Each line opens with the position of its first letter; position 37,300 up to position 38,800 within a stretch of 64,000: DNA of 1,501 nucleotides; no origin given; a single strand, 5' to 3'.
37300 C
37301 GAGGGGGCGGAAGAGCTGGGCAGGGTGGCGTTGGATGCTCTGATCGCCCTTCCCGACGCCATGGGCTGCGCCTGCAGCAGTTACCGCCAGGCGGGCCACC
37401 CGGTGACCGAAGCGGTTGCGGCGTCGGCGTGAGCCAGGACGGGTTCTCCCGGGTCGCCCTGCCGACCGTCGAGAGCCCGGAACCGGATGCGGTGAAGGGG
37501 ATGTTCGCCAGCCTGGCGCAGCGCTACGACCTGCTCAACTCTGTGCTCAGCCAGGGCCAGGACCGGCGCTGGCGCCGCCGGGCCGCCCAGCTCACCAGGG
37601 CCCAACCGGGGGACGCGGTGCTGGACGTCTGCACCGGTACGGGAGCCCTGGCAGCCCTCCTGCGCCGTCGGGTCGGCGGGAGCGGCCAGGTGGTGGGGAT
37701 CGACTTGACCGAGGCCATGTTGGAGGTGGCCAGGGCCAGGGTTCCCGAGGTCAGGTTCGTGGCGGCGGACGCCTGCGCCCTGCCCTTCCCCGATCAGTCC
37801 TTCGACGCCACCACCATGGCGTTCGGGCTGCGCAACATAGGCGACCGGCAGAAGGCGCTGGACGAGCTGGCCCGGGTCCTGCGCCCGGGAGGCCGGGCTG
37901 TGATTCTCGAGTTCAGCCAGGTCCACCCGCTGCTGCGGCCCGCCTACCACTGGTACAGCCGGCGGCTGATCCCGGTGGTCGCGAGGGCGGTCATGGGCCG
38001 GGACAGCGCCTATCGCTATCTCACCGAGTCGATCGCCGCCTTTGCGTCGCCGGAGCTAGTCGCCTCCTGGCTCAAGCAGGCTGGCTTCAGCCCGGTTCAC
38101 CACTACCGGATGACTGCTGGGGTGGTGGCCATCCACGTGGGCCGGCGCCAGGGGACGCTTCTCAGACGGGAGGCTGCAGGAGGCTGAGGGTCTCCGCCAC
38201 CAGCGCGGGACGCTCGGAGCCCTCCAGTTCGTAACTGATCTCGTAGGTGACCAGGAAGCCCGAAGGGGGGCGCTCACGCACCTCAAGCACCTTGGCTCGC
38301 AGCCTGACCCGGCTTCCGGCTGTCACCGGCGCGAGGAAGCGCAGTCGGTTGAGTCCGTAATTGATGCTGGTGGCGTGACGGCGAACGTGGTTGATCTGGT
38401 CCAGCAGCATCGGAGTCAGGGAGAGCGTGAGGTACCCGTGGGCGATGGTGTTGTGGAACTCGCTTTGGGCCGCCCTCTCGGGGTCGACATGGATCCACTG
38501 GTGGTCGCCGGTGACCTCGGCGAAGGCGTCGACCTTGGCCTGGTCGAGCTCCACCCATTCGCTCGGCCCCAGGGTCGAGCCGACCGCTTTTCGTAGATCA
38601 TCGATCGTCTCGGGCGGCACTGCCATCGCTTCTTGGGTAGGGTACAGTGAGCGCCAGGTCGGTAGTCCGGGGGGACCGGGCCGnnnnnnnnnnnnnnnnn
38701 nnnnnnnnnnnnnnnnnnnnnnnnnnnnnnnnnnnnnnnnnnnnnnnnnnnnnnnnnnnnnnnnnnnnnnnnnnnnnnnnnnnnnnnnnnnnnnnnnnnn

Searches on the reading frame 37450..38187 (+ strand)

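Call 3: search_protein_families(library=pfam, proteins=[window:37450-38187:+], max_evalue=0.01)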
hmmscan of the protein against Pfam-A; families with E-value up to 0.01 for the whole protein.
window:37450-38187:+ (245 aa): 11 families
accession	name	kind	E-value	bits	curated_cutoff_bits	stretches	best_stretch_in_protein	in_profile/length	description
PF01209.24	Ubie_methyltran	-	1.4e-62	211.5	20.1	1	14-231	8-231/233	ubiE/COQ5 methyltransferase family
PF13649.12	Methyltransf_25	-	2.4e-25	89.5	27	1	57-148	1-97/97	Methyltransferase domain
PF08241.18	Methyltransf_11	-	8.1e-24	84.5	21.2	1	58-152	1-95/95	Methyltransferase domain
PF13847.12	Methyltransf_31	-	1.3e-19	70.8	27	1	53-162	3-119/145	Methyltransferase domain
PF08242.18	Methyltransf_12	-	1.2e-12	48.9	30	1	58-149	1-97/98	Methyltransferase domain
PF13489.12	Methyltransf_23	-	1.2e-12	48.3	27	1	39-217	7-163/164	Methyltransferase domain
PF01135.25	PCMT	-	5.3e-07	30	20.3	1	46-99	66-119/210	Protein-L-isoaspartate(D-aspartate) O-methyltransferase (PCMT)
PF07021.18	MetW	-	5.6e-06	26.6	21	1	52-155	12-109/193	Methionine biosynthesis protein MetW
PF01728.25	FtsJ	-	1.7e-05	25.2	24.1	1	52-111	20-78/181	FtsJ-like methyltransferase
PF02515.22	CoA_transf_3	-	0.00012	21.8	23.3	1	46-98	155-207/366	CoA-transferase family III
PF13679.12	Methyltransf_32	-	0.0093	16.4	27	0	48-103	20-78/143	Methyltransferase domain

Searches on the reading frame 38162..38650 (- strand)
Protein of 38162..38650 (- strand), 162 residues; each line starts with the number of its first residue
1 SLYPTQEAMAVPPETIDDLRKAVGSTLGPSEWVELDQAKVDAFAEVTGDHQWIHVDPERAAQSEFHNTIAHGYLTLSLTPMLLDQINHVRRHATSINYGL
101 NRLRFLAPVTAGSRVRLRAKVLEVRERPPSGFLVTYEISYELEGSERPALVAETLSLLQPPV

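Call 3: search_protein_families(library=pfam, proteins=[window:38162-38650:-], max_evalue=0.01)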
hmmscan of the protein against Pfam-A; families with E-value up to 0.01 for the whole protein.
window:38162-38650:- (162 aa): 2 families
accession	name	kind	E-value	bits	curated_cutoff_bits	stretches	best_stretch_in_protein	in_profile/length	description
PF01575.25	MaoC_dehydratas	-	1.2e-24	86.7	27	1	21-126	4-106/123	MaoC like domain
PF13452.11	FAS1_DH_region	-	0.00029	21.4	22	1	31-128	10-107/132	FAS1-like, dehydratase domain region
